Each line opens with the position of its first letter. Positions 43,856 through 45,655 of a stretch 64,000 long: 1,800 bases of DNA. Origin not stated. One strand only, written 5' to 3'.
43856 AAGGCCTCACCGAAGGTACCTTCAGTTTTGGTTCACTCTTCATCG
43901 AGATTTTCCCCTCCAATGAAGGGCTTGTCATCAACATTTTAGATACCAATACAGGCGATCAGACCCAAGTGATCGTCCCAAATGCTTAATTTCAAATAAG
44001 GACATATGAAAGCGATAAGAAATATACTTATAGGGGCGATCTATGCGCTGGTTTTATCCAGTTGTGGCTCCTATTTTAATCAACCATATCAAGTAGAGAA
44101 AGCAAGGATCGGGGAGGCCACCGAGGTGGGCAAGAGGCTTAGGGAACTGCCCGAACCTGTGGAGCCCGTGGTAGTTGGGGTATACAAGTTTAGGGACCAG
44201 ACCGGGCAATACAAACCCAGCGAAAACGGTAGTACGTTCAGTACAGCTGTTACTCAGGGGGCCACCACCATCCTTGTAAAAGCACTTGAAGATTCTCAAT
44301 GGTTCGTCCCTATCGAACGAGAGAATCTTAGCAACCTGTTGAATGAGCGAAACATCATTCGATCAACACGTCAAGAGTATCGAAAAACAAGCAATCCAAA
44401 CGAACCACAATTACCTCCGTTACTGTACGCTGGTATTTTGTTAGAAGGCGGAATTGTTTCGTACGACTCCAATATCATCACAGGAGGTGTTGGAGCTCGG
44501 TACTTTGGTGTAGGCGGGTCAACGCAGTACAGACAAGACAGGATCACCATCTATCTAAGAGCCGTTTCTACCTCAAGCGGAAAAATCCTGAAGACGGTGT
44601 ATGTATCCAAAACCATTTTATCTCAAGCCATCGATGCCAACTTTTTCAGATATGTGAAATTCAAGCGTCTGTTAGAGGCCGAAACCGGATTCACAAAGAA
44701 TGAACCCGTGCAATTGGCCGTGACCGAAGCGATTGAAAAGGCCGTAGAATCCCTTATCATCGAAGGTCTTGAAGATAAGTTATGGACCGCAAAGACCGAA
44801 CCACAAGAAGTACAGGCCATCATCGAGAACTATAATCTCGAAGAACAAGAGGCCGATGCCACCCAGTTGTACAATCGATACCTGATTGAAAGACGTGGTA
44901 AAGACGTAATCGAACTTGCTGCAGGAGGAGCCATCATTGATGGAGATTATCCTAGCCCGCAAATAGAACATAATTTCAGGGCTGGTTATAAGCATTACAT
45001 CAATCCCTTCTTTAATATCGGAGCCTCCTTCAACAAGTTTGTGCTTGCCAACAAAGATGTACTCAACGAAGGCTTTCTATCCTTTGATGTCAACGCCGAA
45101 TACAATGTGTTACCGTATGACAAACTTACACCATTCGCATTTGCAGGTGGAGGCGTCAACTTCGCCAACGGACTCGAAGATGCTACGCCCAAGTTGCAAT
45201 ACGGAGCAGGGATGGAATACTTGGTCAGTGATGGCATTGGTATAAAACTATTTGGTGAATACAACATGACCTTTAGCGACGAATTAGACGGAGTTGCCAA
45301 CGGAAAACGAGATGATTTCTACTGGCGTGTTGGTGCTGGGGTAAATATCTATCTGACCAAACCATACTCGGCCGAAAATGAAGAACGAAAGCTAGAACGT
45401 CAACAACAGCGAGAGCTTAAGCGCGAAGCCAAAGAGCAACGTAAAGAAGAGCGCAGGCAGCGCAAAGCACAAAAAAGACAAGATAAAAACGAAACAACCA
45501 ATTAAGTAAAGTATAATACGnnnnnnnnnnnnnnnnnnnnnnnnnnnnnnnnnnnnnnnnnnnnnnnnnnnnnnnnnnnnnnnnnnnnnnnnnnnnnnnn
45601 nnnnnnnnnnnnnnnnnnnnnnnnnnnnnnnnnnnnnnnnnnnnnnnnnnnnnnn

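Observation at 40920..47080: Complete curli-type functional amyloid locus, ending in an extra TolB-like lipoprotein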

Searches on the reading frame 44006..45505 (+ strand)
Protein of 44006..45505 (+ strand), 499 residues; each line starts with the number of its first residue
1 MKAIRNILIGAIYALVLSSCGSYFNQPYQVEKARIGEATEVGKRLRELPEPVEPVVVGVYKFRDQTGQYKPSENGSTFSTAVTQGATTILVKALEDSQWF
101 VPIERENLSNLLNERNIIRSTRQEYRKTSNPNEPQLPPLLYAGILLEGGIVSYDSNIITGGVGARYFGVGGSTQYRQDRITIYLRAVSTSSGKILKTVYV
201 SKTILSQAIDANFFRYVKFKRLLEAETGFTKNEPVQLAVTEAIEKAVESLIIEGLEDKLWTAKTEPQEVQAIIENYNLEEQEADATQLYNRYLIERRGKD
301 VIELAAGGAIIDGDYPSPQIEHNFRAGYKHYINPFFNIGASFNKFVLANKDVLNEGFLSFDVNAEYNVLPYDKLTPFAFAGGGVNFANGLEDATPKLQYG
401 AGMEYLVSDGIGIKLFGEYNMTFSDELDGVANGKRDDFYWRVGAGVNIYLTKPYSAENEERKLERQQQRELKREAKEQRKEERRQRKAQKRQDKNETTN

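Call 3: search_protein_families(library=pfam, proteins=[window:44006-45505:+], max_evalue=0.01)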
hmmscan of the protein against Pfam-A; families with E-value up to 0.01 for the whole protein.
window:44006-45505:+ (499 aa): 2 families
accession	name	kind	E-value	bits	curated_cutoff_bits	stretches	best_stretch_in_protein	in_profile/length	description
PF03783.19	CsgG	-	1.8e-68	230.4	20.8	1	49-262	4-208/210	Curli production assembly/transport component CsgG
PF01617.23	Surface_Ag_2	-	0.0014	18.6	22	1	343-431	123-212/247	Surface antigen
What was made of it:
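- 44006..45505 (+): csgG lipoprotein, 499 aa: CsgG domain (nt 44150-44791), 8-stranded OmpA-type beta-barrel (residues 300-449, nt 44903-45352), charged helical tail (residues 456-498, nt 45371-45499). Pfam CsgG 1.8e-68 (call 3).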

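Call 4: search_protein_families(library=ncbifam, proteins=[window:44006-45505:+], max_evalue=0.01)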
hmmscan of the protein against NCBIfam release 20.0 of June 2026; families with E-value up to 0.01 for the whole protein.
window:44006-45505:+ (499 aa): 3 families
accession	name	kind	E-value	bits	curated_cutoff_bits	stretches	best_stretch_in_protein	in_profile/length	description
NF011731.0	PRK15184.1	equivalog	1.3e-69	234.7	505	1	14-276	10-268/277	curli production assembly/transport protein CsgG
NF037935.1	holdfast_HfaB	equivalog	2.9e-08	33.2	300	1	57-251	57-257/264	holdfast anchoring protein HfaB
NF052316.1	T9SS_PorG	equivalog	8.5e-05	22.4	130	1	357-436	78-175/209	type IX secretion system protein PorG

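Call 59: find_homologous_proteins(query=window:44006-45505:+, max_evalue=1e-10)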
Query window:44006-45505:+ (499 aa): 5413 proteins with E <= 1e-10 among 8000 candidates; the best 120 are listed.
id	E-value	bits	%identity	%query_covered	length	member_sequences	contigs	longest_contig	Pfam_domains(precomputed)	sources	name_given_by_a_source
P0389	0.0e+0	1112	100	100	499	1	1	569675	PF03783.21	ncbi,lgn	-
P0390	1.4e-221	755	69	96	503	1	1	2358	PF03783.21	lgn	-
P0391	2.6e-216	737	65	99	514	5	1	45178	PF03783.21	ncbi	-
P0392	5.5e-216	736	66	97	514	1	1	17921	PF03783.21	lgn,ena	-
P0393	1.5e-214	731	66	97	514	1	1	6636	PF03783.21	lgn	-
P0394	3.0e-214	730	63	99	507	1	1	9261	PF03783.21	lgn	-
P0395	2.4e-212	724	64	100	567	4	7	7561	PF13505.13,PF03783.21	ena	-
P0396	6.0e-212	723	64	99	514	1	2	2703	PF03783.21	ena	-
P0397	6.9e-212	723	65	97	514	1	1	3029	PF03783.21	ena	-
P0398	1.3e-211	722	64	99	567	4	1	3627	PF03783.21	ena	-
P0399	3.3e-211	720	66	96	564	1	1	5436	PF03783.21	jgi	-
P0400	5.9e-211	720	65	97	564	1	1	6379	PF03783.21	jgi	jgi:curli production assembly/transport component CsgG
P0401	6.5e-211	719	65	98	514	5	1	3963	PF03783.21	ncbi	-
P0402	5.4e-210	716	64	99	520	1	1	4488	PF03783.21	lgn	-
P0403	6.2e-210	716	65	97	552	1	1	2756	PF03783.21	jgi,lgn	jgi:curli production assembly/transport component CsgG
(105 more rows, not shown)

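Call 68: predict_structure(alignment_id=A7)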
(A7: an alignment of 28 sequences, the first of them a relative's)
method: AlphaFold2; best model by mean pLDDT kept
length: 499 residues; sequences in the alignment: 28
mean_pLDDT: 60.7   pTM: 0.41
mean pLDDT of the five models: 60.7, 60.6, 57.8, 57.6, 57.3
residues with pLDDT >= 90: 70; 70-90: 138; 50-70: 109; < 50: 182
segments of 3 or more residues with pLDDT < 50: 21-37, 57-59, 61-85, 103-119, 132-235, 285-293
pLDDT, mean of each block of 10 residues (from residue 1): 75 70 39 40 76 56 34 28 49 66 47 45 49 39 25 23 23 30 32 31 27 26 26 48 61 64 81 74 44 65 93 75 93 89 86 80 89 86 80 86 88 93 69 67 92 63 79 86 82 61
secondary structure, 60 per line:
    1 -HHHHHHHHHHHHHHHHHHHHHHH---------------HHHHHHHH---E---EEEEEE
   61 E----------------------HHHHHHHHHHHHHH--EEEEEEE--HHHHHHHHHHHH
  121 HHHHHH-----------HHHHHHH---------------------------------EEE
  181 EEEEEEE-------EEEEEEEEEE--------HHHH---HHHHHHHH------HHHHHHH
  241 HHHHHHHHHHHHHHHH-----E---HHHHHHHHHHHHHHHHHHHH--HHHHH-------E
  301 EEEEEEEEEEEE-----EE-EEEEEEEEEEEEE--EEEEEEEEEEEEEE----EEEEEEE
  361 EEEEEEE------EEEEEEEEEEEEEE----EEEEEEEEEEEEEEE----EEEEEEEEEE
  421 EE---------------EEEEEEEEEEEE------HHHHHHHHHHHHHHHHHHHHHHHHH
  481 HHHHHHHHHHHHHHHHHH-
elements in order: H2-24 H40-47 E55-61 H84-97 E100-106 H109-126 H138-144 E178-187 E195-204 H213-216 H220-227 H234-256 H266-285 H288-292 E300-312 E321-333 E336-349 E354-367 E374-387 E392-406 E411-422 E438-449 H456-498
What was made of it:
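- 44006..45505 (+): AF2 gives 8 strands at pLDDT 80-93 (call 68).
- On 8-stranded outer-membrane beta-barrels (OmpA-TM/OmpX/OmpW/NspA class) for the CsgG extension: AF2 gives 8 strands in residues 300-449 at pLDDT 80-93 (call 68).
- Tried and rejected: Its N-terminal domain came out poorly (pLDDT mostly below 50, as expected for a monomer of an oligomeric channel), so I used only the barrel part (call 68).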

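Call 72: fold_search(model_id=the predicted structure, library=pdb)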
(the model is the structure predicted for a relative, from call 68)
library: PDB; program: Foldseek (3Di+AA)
matches with E <= 10: 1065; with E <= 0.001: 66
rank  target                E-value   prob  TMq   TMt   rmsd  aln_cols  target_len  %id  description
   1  1p4t                  5.5e-09  1.00  0.26  0.80   3.6       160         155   15  Crystal structure of Neisserial surface protein A (NspA) (released 2003-07-22)
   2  9a2m_MODEL_1_A        9.6e-09  1.00  0.27  0.37   4.5       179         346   14  Model of E. coli OmpA by in-cell photo-crosslinking MS and deep learning (released 2023-02-24)
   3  9fzc_A                1.8e-08  1.00  0.25  0.65   5.4       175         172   14  Structure of OmpA-short in complex with nanobody Nb01 (released 2024-07-17)
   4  9fzd_A                3.3e-08  1.00  0.26  0.69   5.8       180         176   13  Structure of OmpA-long in complex with nanobody Nb39 (released 2024-07-17)
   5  1bxw                  2.0e-07  1.00  0.24  0.61   5.8       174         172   18  OUTER MEMBRANE PROTEIN A (OMPA) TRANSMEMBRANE DOMAIN (released 1998-10-14)
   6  4rlc                  3.0e-06  1.00  0.21  0.71   4.7       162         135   14  Crystal structure of the N-terminal beta-barrel domain of Pseudomonas aeruginosa OprF (released 2015-04-22)
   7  3qra                  3.3e-06  1.00  0.22  0.59   6.0       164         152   17  The crystal structure of Ail, the attachment invasion locus protein of Yersinia pestis (released 2011-11-23)
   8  4uv2_D                3.5e-06  1.00  0.19  0.38  18.4       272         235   32  Structure of the curli transport lipoprotein CsgG in a non-lipidated, pre-pore conformation (released 2014-09-24)
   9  2f1v_A                3.7e-06  1.00  0.23  0.56   6.4       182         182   12  Outer membrane protein OmpW (released 2006-01-24)
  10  2erv_A                3.9e-06  1.00  0.21  0.57   5.3       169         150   15  Crystal structure of the outer membrane enzyme PagL (released 2006-04-11)
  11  4uv2_F                4.4e-06  1.00  0.19  0.39  18.9       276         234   31  Structure of the curli transport lipoprotein CsgG in a non-lipidated, pre-pore conformation (released 2014-09-24)
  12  2x27                  6.2e-06  1.00  0.20  0.44   9.0       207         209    9  Crystal structure of the outer membrane protein OprG from Pseudomonas aeruginosa (released 2010-12-15)
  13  4uv2_P                7.3e-06  1.00  0.21  0.43  15.3       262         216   28  Structure of the curli transport lipoprotein CsgG in a non-lipidated, pre-pore conformation (released 2014-09-24)
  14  4uv2_I                1.0e-05  1.00  0.20  0.39  18.1       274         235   30  Structure of the curli transport lipoprotein CsgG in a non-lipidated, pre-pore conformation (released 2014-09-24)
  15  4uv2_N                1.0e-05  1.00  0.19  0.39  19.1       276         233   30  Structure of the curli transport lipoprotein CsgG in a non-lipidated, pre-pore conformation (released 2014-09-24)
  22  4uv2_O                1.6e-05  1.00  0.21  0.43  14.8       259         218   28  Structure of the curli transport lipoprotein CsgG in a non-lipidated, pre-pore conformation (released 2014-09-24)
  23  4uv2_B                1.6e-05  1.00  0.19  0.38  19.1       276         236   30  Structure of the curli transport lipoprotein CsgG in a non-lipidated, pre-pore conformation (released 2014-09-24)
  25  4uv2_J                2.8e-05  1.00  0.20  0.40  18.6       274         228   29  Structure of the curli transport lipoprotein CsgG in a non-lipidated, pre-pore conformation (released 2014-09-24)
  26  4uv2_E                3.0e-05  1.00  0.20  0.39  16.7       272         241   32  Structure of the curli transport lipoprotein CsgG in a non-lipidated, pre-pore conformation (released 2014-09-24)
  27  4uv2_G                3.5e-05  1.00  0.20  0.40  15.6       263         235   34  Structure of the curli transport lipoprotein CsgG in a non-lipidated, pre-pore conformation (released 2014-09-24)
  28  4uv2_A                3.5e-05  1.00  0.19  0.38  19.1       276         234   30  Structure of the curli transport lipoprotein CsgG in a non-lipidated, pre-pore conformation (released 2014-09-24)
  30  4uv2_M                6.5e-05  1.00  0.21  0.43  15.1       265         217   27  Structure of the curli transport lipoprotein CsgG in a non-lipidated, pre-pore conformation (released 2014-09-24)
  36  6si7_J                1.4e-04  1.00  0.19  0.37  22.2       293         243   26  Structure of the curli secretion-assembly complex CsgG:CsgF (released 2020-06-24)
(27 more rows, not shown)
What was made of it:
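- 44006..45505 (+): Foldseek top hits are NspA (TM 0.80), OmpA, OprF, Ail, OmpW and PagL (call 72).
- On Curli / type VIII secretion locus: Foldseek hits to CsgG 4uv2 and 6si7 at 26-34% identity (call 72).
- On 8-stranded outer-membrane beta-barrels (OmpA-TM/OmpX/OmpW/NspA class) for the CsgG extension: NspA at TM 0.80, plus OmpA, OprF, Ail, OmpW and PagL (call 72).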

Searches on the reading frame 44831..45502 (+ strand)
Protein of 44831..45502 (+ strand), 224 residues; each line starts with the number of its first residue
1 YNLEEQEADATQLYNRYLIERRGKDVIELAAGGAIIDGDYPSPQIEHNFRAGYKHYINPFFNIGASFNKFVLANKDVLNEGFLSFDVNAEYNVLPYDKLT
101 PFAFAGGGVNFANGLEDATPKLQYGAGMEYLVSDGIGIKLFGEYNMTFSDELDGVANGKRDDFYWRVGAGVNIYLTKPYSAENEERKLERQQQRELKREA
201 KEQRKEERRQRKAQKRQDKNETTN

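Call 57: search_solved_structures(query=A6, max_evalue=10, show_alignments=1)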
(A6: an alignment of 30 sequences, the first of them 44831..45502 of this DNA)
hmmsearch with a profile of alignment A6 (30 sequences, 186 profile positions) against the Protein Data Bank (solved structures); distinct sequences matched with E-value up to 10: 5.
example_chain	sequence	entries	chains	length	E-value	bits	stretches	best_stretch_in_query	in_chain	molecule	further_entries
8qxp_A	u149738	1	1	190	0.37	13.8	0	119-145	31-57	OmpW protein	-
2mhl_A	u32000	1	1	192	0.5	13.4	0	116-145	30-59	Outer membrane protein W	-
2f1t_A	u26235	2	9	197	0.54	13.3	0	116-145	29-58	Outer membrane protein W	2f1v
2erv_A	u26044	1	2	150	0.66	13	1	98-157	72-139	hypothetical protein Paer03002360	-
5gzo_H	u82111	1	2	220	0.99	12.4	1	57-119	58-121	Antibody heavy chain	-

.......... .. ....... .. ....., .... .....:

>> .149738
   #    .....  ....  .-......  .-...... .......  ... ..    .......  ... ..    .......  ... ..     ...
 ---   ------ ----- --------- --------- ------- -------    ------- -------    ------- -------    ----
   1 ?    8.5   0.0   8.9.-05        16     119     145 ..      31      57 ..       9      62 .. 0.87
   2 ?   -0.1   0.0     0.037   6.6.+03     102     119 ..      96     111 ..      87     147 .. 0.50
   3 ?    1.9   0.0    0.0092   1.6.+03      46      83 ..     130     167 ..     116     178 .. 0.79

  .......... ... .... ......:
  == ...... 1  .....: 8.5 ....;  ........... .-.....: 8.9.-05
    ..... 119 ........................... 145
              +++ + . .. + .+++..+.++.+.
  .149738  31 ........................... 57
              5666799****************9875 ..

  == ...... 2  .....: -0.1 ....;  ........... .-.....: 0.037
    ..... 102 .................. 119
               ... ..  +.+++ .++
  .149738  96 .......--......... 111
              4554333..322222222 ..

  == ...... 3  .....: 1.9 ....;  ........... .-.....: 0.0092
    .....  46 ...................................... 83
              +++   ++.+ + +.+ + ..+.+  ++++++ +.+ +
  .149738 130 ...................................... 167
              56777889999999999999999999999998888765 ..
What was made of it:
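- Tried and rejected: The sequence profile of the CsgG extension against the PDB gave only weak OmpW/PagL hits (E 0.4-0.7, call 57).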

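Call 58: search_protein_families(library=pfam, alignment_id=A6, max_evalue=0.01)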
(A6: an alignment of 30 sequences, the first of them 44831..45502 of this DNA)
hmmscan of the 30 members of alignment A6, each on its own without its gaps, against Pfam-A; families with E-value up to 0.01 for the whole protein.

A. member 1, window:44831-45502:+ (224 aa): 2 families
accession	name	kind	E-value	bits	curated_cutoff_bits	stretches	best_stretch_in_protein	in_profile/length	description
PF01617.23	Surface_Ag_2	-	0.00052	20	22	1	68-157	124-213/247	Surface antigen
PF13505.12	OMP_b-brl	-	0.0011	19.7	28.7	0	49-140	48-148/175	Outer membrane protein beta-barrel domain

B. families by the number of members that match (of 30 scanned): 5 families
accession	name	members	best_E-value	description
PF13505.12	OMP_b-brl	27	7.7e-13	Outer membrane protein beta-barrel domain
PF01617.23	Surface_Ag_2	4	5.9e-07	Surface antigen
PF13557.12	Phenol_MetA_deg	2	0.0015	Putative MetA-pathway of phenol degradation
PF09411.16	PagL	1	0.0014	Lipid A 3-O-deacylase (PagL)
PF24653.1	Phage_OMP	1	0.0034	Cyanophage outer membrane protein like beta barrel domain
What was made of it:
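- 44006..45505 (+): OMP_b-brl matches the extension in 27 of 30 relatives (call 58).
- On 8-stranded outer-membrane beta-barrels (OmpA-TM/OmpX/OmpW/NspA class) for the CsgG extension: Pfam OMP_b-brl in 27 of 30 relatives (call 58).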
